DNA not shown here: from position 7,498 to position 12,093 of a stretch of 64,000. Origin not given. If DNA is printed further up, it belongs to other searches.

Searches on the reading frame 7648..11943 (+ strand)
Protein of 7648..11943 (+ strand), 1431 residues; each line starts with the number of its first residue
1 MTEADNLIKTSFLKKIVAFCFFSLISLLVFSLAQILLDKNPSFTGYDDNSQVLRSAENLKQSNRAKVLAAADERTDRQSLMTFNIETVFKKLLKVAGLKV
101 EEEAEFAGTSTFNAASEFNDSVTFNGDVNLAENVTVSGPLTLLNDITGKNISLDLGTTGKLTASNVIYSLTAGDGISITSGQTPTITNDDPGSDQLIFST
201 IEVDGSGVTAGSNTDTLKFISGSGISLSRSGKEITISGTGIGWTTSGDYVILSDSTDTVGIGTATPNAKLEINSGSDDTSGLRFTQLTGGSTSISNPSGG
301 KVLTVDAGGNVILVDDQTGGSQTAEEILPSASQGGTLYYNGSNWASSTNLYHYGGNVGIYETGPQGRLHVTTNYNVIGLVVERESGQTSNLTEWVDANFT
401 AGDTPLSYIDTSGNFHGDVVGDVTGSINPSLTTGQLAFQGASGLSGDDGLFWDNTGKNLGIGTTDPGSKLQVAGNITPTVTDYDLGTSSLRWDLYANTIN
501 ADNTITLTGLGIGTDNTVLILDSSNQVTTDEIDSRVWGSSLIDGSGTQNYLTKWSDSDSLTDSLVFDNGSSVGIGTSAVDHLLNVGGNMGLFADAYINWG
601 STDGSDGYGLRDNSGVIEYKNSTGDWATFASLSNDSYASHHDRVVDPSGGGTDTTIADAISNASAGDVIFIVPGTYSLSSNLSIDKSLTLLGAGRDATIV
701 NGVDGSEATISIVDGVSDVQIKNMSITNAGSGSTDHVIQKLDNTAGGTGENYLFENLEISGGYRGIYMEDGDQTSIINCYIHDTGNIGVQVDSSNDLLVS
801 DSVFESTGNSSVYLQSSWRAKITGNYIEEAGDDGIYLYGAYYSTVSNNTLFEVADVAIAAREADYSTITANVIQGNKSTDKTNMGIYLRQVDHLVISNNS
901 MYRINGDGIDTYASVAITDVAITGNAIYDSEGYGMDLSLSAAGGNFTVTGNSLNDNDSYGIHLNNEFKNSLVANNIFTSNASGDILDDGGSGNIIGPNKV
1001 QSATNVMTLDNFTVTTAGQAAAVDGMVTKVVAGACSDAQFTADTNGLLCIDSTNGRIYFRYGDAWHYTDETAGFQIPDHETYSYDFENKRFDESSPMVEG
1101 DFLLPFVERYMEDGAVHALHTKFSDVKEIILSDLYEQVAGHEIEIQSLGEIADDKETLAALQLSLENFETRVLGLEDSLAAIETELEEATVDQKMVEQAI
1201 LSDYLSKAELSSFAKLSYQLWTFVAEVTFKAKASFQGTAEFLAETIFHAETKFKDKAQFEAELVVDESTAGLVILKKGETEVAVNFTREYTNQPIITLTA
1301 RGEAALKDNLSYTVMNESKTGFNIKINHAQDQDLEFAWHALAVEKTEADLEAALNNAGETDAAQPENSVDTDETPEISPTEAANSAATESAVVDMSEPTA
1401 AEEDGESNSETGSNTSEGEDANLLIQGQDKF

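Call 69: search_protein_families(library=pfam, proteins=[window:7648-11943:+], max_evalue=0.00001)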
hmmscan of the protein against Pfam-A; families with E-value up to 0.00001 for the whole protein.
window:7648-11943:+ (1431 aa): 2 families
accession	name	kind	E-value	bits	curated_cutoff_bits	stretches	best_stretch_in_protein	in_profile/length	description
PF13229.12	Beta_helix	-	6.2e-33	114.1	25.9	2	812-977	3-158/158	Right handed beta helix region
PF05048.19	NosD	-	1.7e-17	64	23.6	2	744-877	24-150/212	Periplasmic copper-binding protein (NosD)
